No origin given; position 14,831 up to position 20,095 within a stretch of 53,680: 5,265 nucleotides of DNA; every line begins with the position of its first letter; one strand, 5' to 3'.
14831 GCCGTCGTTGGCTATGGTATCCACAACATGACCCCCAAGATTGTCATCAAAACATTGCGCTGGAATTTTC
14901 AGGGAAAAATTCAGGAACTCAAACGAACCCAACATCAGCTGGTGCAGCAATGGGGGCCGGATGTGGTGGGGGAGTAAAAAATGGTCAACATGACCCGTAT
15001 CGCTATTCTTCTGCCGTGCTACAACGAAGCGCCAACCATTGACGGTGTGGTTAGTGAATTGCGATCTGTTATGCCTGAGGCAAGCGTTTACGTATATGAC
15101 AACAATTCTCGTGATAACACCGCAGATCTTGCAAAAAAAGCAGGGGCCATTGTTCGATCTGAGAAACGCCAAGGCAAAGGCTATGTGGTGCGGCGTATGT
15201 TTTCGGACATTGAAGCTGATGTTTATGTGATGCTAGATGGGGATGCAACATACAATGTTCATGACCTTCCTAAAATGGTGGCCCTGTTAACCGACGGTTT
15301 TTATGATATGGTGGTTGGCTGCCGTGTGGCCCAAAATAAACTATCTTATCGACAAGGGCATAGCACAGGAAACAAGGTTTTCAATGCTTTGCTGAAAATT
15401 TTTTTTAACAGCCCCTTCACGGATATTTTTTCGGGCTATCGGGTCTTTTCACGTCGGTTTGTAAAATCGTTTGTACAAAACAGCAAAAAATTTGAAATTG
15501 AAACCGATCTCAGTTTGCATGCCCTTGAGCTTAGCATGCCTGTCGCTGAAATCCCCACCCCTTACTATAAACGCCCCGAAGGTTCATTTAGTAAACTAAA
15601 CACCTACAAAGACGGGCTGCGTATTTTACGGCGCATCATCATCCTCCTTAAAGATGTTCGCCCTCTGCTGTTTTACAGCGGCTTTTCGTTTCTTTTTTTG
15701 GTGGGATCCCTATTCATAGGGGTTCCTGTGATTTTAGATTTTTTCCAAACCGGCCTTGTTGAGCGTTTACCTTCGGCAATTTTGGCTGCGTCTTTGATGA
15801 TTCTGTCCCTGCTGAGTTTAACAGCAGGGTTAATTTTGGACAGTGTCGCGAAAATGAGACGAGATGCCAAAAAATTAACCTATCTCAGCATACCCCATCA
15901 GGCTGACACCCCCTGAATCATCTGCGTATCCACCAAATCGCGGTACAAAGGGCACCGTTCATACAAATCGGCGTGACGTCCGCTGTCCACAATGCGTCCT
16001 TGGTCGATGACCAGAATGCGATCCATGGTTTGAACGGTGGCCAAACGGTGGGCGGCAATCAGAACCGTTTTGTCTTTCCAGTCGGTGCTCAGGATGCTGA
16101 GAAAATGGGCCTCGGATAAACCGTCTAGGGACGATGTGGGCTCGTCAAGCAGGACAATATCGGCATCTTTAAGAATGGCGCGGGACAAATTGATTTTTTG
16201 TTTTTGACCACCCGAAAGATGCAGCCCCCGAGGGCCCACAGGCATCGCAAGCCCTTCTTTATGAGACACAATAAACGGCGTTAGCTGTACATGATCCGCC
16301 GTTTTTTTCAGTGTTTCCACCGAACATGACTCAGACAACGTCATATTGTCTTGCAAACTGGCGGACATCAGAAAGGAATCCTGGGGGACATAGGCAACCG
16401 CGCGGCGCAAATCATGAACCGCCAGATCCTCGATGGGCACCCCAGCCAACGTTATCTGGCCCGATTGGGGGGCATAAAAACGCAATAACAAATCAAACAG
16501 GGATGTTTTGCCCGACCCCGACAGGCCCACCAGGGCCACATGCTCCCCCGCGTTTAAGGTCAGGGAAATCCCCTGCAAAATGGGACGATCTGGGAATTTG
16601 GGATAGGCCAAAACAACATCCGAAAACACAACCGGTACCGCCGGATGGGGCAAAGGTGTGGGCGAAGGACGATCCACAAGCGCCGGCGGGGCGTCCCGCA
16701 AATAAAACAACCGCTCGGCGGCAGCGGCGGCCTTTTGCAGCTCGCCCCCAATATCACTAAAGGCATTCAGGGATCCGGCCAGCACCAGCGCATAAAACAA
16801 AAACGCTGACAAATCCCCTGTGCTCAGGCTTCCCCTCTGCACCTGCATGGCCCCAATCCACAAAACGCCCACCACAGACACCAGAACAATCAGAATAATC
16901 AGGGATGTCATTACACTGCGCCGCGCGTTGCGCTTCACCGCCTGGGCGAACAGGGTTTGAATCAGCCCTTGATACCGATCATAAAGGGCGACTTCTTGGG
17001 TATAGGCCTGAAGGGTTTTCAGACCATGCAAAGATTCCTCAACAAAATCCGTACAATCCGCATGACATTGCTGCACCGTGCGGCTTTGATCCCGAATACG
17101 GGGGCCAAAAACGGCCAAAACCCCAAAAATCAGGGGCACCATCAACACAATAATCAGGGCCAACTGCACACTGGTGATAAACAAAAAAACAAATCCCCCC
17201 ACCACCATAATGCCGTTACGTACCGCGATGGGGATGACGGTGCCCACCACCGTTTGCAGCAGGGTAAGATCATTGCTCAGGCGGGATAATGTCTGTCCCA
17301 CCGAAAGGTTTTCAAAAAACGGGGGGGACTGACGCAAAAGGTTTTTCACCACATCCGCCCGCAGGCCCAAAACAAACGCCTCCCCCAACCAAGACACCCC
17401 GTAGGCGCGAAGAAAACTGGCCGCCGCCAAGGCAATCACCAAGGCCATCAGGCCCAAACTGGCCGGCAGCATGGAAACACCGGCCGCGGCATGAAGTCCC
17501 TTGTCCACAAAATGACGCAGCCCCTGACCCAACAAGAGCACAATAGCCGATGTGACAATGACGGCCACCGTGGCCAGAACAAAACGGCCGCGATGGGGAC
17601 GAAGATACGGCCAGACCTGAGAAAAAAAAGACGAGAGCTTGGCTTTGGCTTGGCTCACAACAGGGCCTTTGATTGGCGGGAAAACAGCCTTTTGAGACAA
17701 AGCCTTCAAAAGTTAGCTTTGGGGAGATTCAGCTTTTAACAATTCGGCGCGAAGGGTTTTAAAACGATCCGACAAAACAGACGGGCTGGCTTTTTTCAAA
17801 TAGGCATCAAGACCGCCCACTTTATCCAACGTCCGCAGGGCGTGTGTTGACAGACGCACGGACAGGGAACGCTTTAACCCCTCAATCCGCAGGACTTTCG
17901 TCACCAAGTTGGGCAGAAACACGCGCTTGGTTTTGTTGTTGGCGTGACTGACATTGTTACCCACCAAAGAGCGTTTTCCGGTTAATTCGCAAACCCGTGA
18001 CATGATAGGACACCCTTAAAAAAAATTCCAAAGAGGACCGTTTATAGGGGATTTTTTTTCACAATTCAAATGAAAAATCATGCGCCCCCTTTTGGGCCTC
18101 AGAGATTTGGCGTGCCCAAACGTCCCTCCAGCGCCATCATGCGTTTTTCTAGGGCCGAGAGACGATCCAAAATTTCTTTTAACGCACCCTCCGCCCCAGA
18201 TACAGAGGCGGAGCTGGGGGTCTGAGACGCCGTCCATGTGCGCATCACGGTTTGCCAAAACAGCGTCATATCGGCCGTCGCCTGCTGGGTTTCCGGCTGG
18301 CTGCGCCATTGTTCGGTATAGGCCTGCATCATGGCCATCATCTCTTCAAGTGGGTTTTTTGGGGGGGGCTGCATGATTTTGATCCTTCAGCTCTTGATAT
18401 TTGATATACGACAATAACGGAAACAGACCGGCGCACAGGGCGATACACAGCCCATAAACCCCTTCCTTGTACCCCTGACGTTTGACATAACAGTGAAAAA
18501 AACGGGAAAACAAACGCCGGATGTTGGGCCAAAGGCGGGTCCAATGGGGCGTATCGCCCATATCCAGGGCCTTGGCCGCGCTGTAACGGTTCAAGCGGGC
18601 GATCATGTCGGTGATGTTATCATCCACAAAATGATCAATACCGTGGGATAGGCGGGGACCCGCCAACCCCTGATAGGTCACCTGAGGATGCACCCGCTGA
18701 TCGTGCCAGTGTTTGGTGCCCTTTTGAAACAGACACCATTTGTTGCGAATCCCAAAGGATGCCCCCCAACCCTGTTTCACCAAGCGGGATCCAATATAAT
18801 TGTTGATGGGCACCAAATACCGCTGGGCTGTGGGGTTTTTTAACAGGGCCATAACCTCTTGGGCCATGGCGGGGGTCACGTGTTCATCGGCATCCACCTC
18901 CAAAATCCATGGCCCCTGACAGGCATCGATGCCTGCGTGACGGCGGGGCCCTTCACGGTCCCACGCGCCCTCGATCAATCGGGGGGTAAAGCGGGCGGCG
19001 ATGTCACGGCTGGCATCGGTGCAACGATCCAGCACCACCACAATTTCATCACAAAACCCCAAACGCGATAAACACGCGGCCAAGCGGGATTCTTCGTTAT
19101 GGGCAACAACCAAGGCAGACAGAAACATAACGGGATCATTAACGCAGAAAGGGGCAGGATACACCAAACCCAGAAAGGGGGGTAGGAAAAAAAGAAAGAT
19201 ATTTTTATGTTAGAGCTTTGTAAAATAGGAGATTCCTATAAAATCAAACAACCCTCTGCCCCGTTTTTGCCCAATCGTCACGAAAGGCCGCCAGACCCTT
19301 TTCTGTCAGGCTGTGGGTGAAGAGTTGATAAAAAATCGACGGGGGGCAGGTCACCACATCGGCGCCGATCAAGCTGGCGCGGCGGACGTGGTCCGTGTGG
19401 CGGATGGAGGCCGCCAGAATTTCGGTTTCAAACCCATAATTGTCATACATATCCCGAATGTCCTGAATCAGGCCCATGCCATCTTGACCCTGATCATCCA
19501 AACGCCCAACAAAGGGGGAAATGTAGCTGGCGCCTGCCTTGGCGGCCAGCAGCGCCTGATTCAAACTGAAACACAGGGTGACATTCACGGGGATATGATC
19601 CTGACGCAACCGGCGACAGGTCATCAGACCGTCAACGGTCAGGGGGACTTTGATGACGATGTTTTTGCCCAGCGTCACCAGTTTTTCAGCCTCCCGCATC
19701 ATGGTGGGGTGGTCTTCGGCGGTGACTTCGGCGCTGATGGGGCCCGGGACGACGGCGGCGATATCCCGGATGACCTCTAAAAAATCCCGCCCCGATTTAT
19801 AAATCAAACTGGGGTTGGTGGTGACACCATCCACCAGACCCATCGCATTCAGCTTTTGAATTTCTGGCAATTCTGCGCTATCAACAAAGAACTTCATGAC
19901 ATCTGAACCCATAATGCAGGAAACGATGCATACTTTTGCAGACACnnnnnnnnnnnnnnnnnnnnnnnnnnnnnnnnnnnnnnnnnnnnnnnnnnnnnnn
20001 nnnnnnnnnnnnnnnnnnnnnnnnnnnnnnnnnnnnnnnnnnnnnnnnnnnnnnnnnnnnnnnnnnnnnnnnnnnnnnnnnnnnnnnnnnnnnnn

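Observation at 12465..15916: AT-rich three-gene membrane module: tail-anchored pseudokinase, small polytopic protein and GtrB/ArnC-like glycosyltransferase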

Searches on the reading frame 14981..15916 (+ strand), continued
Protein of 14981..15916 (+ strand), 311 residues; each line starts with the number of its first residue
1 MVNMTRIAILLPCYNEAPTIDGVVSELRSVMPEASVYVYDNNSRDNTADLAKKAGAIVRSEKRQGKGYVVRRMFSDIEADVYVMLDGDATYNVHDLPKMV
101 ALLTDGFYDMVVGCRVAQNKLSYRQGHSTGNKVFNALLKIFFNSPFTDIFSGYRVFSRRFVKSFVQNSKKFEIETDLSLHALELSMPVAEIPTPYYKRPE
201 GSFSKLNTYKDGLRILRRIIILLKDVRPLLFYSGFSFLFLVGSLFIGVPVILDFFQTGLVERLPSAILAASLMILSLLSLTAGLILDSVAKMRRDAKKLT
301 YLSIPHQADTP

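Call 47: search_solved_structures(query=window:14981-15916:+, max_evalue=0.001, show_alignments=1)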
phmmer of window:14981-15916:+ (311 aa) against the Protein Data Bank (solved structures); distinct sequences matched with E-value up to 0.001: 6.
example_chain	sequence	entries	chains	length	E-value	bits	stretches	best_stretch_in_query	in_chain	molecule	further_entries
5mlz_A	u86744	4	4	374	1.8e-08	37.3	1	5-242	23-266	Dolichol monophosphate mannose synthase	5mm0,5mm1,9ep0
9hwj_A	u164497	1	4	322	2.9e-07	33.3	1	5-250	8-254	Undecaprenyl-phosphate 4-deoxy-4-formamido-L-arabinose transferase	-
9bhc_C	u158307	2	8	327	1.8e-06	30.8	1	5-247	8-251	Undecaprenyl-phosphate 4-deoxy-4-formamido-L-arabinose transferase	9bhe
8vxh_A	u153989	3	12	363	2.5e-06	30.3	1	5-247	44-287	Undecaprenyl-phosphate 4-deoxy-4-formamido-L-arabinose transferase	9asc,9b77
7pdo_A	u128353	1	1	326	0.00039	23.1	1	7-111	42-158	Glucosyl-3-phosphoglycerate synthase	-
7p5l_A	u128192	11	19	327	0.0004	23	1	7-111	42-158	Glucosyl-3-phosphoglycerate synthase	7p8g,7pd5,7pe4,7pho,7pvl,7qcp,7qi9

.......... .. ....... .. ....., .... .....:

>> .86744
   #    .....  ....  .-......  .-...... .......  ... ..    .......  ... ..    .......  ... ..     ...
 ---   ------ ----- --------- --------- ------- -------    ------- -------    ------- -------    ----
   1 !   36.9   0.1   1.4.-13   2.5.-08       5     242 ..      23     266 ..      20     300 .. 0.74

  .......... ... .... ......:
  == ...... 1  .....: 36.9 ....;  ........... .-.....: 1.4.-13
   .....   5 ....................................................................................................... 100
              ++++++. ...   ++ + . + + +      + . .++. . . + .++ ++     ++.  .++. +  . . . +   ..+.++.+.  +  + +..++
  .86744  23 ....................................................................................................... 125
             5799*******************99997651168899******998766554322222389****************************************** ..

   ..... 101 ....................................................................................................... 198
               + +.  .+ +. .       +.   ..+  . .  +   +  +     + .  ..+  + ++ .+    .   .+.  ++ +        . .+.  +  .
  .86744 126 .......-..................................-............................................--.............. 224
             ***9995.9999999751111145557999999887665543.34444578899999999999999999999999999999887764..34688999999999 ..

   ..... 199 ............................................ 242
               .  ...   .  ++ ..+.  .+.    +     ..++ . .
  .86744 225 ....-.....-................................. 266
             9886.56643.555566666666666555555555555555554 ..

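Call 91: find_encoding_contigs(protein=P0130, flank=5000, max_places=1)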
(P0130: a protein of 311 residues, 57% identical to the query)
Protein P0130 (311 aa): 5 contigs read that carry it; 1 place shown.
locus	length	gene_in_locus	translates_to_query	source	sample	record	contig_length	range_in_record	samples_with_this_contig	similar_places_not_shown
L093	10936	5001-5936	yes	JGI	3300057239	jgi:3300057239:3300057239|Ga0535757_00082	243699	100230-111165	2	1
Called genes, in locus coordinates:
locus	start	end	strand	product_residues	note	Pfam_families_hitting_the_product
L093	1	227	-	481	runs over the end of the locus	PF01381:HTH_3, PF12844:HTH_19, PF13560:HTH_31, PF06114:Peptidase_M78, PF09856:ScfRs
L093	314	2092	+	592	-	PF00463:ICL, PF13714:PEP_mutase, PF00463:ICL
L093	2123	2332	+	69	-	PF13773:DUF4170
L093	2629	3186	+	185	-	-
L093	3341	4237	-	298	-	PF00149:Metallophos, PF12850:Metallophos_2 (weak)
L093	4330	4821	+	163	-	PF00293:NUDIX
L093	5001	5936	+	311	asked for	PF00535:Glycos_transf_2, PF13641:Glyco_tranf_2_3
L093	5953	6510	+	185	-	PF00583:Acetyltransf_1 (weak), PF13527:Acetyltransf_9 (weak), PF13508:Acetyltransf_7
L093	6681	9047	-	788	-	PF07715:Plug, PF00593:TonB_dep_Rec_b-barrel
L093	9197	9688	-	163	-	PF11162:DUF2946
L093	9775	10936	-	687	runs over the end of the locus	-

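Call 92: find_encoding_contigs(protein=P0186, flank=5000, max_places=1)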
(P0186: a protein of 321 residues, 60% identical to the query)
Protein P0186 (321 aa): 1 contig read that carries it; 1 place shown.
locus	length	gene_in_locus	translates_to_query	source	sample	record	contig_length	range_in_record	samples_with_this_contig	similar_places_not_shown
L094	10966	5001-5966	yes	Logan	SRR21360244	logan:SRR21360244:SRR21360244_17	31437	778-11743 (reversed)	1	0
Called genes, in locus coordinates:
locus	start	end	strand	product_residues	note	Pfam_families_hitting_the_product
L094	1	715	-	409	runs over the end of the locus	PF00155:Aminotran_1_2 (weak), PF01041:DegT_DnrJ_EryC1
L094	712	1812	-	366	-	PF01073:3Beta_HSD (faint), PF01370:Epimerase, PF02719:Polysacc_synt_2, PF16363:GDP_Man_Dehyd, PF07993:NAD_binding_4 (weak)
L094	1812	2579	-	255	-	PF00483:NTP_transferase, PF12804:NTP_transf_3 (weak)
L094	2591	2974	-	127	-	PF04138:GtrA_DPMS_TM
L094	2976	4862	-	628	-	-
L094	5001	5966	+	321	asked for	PF00535:Glycos_transf_2, PF13641:Glyco_tranf_2_3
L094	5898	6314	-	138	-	PF04138:GtrA_DPMS_TM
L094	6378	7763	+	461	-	PF00206:Lyase_1, PF08328:ASL_C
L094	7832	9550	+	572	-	PF00390:malic, PF03949:Malic_M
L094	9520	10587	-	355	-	PF03739:LptF_LptG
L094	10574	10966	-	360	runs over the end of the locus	PF03739:LptF_LptG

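Call 93: find_encoding_contigs(protein=P0229, flank=5000, max_places=1)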
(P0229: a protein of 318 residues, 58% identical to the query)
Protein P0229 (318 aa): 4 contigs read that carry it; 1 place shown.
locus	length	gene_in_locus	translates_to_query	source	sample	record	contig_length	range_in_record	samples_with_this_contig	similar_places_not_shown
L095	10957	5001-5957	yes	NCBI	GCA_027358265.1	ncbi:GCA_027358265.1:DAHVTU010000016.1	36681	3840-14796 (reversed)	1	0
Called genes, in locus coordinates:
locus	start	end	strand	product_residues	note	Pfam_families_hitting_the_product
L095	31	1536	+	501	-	-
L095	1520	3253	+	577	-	-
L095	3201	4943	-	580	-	-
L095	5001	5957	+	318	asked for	PF13641:Glyco_tranf_2_3 (weak), PF00535:Glycos_transf_2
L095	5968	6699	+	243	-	PF13489:Methyltransf_23, PF08241:Methyltransf_11, PF08242:Methyltransf_12, PF13649:Methyltransf_25 (weak)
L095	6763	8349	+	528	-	PF01266:DAO (faint), PF01593:Amino_oxidase, PF13450:NAD_binding_8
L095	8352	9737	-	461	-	PF09913:DUF2142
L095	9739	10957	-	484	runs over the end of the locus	PF09913:DUF2142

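Call 94: search_protein_families(library=pfam, proteins=[L094:2976-4862:-, L089:5293-6918:-, L089:3686-5311:-, L095:3201-4943:-, L095:1520-3253:+], max_evalue=0.1)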
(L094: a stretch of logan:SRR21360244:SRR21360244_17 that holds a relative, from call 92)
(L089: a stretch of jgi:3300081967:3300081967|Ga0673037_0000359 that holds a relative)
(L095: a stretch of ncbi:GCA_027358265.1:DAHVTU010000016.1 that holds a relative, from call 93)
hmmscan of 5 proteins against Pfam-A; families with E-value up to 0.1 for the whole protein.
L094:2976-4862:- (628 aa): 0 families

L089:5293-6918:- (541 aa): 0 families

L089:3686-5311:- (541 aa): 0 families

L095:3201-4943:- (580 aa): 0 families

L095:1520-3253:+ (577 aa): 0 families

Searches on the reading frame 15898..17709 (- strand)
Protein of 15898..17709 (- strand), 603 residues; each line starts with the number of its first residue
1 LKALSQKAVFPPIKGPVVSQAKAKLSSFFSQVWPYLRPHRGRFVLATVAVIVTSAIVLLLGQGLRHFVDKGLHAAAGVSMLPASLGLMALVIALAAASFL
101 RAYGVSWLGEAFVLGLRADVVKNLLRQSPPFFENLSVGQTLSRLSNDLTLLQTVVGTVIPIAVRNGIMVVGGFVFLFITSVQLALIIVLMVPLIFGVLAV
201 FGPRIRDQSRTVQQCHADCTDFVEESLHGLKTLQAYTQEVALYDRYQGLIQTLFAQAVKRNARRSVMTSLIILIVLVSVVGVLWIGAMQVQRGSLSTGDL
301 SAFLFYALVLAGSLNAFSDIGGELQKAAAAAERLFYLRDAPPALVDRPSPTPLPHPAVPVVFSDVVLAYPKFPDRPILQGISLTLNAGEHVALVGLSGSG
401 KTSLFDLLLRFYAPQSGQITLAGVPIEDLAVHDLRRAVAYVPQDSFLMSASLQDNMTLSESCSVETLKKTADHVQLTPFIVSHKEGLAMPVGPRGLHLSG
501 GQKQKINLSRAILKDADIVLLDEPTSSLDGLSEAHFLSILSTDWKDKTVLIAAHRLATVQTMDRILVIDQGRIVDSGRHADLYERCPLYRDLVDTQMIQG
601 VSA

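Call 3: search_protein_families(library=pfam, proteins=[window:15898-17709:-], max_evalue=1)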
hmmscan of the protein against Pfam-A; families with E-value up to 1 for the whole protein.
window:15898-17709:- (603 aa): 12 families
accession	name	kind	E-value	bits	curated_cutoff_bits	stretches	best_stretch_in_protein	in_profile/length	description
PF00664.28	ABC_membrane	-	2.1e-49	169.1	28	1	44-313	6-273/274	ABC transporter transmembrane region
PF00005.33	ABC_tran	-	1.1e-29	104.2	25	1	378-526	1-137/137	ABC transporter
PF02463.25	SMC_N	-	3.7e-05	23.7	40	1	497-568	136-211/220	RecF/RecN/SMC N terminal domain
PF13304.12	AAA_21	-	4.6e-05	24.1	27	2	392-411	3-22/304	AAA domain, putative AbiEii toxin, Type IV TA system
PF24380.1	DUF7536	-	0.0025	18.4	27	1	249-316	11-75/91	Family of unknown function (DUF7536)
PF01591.24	6PF2K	-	0.023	14.4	27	1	391-473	16-91/223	6-phosphofructo-2-kinase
PF13191.12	AAA_16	-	0.032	15.2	32.6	1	388-425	24-60/167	AAA ATPase domain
PF13555.12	AAA_29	-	0.052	13.7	27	1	386-410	20-44/61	P-loop containing region of AAA domain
PF13401.12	AAA_22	-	0.12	13.2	27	1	390-415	7-32/130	AAA domain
PF09439.16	SRPRB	-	0.15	11.9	25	1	390-409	5-24/178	Signal recognition particle receptor beta subunit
PF20720.3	nSTAND3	-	0.29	11.2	27.2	1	385-419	14-48/155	Novel STAND NTPase 3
PF12128.14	DUF3584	-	0.32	8.9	31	0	388-419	17-48/1191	Protein of unknown function (DUF3584)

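Call 4: search_protein_families(library=ncbifam, proteins=[window:15898-17709:-], max_evalue=1)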
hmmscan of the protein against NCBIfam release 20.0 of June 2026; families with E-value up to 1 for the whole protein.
window:15898-17709:- (603 aa): 190 families (the best 25 are shown)
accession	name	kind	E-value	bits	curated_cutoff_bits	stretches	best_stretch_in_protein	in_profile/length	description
TIGR02204.1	MsbA_rel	hypoth_equivalog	1.7e-169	565.2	780.4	1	29-596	6-575/576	ABC transporter, permease/ATP-binding protein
TIGR02203.1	MsbA_lipidA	equivalog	3.2e-117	392.4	602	1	29-596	2-569/572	lipid A export permease/ATP-binding protein MsbA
TIGR00958.1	3a01208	subfamily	1.9e-113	380.2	874.6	1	32-593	152-711/711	antigen peptide transporter 2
NF008381.0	PRK11176.1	equivalog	1e-93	314.7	867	1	27-597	11-580/582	lipid A ABC transporter ATP-binding protein/permease MsbA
TIGR01193.1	bacteriocin_ABC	subfamily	3.7e-79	267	523.85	1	22-593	138-706/708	peptide cleavage/export ABC transporter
TIGR03375.1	type_I_sec_LssB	subfamily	1.1e-78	265.2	693.1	1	174-581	280-687/696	type I secretion system permease/ATPase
TIGR01846.1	type_I_sec_HlyB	subfamily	2.6e-78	264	725.55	1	49-596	147-692/694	type I secretion system permease/ATPase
TIGR03796.1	NHLM_micro_ABC1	equivalog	2.1e-75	254.3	853.3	1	23-593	136-709/710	NHLP family bacteriocin export ABC transporter peptidase/permease/ATPase subunit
NF045513.1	HepA_fam_ABC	equivalog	1e-73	248.8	725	1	95-585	109-598/610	heterocyst formation ABC transporter subunit HepA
NF052233.1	CphA_assoc_ABC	equivalog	4.6e-73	246.8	880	1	35-598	178-745/766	cyanophycin metabolism-associated ABC transporter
NF010178.0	PRK13657.1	equivalog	8.4e-73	245.7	733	1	180-598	155-572/588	glucan ABC transporter ATP-binding protein/ permease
NF008364.0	PRK11160.1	equivalog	1e-72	245.6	630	1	115-593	94-572/575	heme ABC transporter ATP-binding protein/permease CydC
TIGR02868.1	CydC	equivalog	2.7e-72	244.1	329.05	1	115-556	87-530/530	thiol reductant ABC exporter subunit CydC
NF008056.1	PRK10790.1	equivalog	3.2e-68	230.7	746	1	34-597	16-576/584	SmdB family multidrug efflux ABC transporter permease/ATP-binding protein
TIGR02857.1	CydD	equivalog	1.2e-66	225.8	435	1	43-567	5-528/529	thiol reductant ABC exporter subunit CydD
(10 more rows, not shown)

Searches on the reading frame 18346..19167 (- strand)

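Call 3: search_protein_families(library=pfam, proteins=[window:18346-19167:-], max_evalue=1)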
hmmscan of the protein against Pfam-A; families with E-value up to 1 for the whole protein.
window:18346-19167:- (273 aa): 3 families
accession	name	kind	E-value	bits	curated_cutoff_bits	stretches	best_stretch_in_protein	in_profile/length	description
PF00535.33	Glycos_transf_2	-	5.1e-11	43.2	23.3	1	17-119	1-113/168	Glycosyl transferase family 2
PF13704.12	Glyco_tranf_2_4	-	0.001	20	27.5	1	30-98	11-85/98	Glycosyl transferase family 2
PF11007.13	CotJA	-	0.02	15.2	25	1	226-250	5-29/35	Spore coat associated protein JA (CotJA)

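Call 4: search_protein_families(library=ncbifam, proteins=[window:18346-19167:-], max_evalue=1)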
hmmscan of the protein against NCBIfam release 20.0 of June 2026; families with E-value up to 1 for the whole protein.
window:18346-19167:- (273 aa): 6 families
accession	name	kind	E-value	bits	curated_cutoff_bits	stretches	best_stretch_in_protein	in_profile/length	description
NF007482.0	PRK10073.1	equivalog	1e-05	24.7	423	1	16-110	8-111/334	glycosyltransferase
TIGR04283.1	glyco_like_mftF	equivalog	0.00099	18.8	182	1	16-114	1-102/221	TIGR04283 family arsenosugar biosynthesis glycosyltransferase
NF041875.1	EPS_EpsD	equivalog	0.019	14.3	370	1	41-115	32-110/325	exopolysaccharide biosynthesis glycosyltransferase EpsD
NF041865.1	EpsU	equivalog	0.054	12.5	700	1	5-57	30-88/394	exopolysaccharide biosynthesis GT2 family glycosyltransferase EpsU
TIGR04182.1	glyco_TIGR04182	equivalog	0.062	12.7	325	1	31-116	20-104/293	S-layer glycoprotein N-glycosyltransferase AglJ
TIGR04195.1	S_glycosyl_SunS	equivalog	0.13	11.1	350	1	20-97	63-144/421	SunS family peptide S-glycosyltransferase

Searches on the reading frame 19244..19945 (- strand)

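Call 48: search_protein_families(library=pfam, proteins=[window:19244-19945:-], max_evalue=0.001)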
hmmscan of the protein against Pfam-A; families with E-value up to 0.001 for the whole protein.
window:19244-19945:- (233 aa): 1 family
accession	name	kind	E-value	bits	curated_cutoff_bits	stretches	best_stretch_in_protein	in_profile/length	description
PF00923.25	TAL_FSA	-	4e-61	207.3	27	1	19-228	1-281/285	Transaldolase/Fructose-6-phosphate aldolase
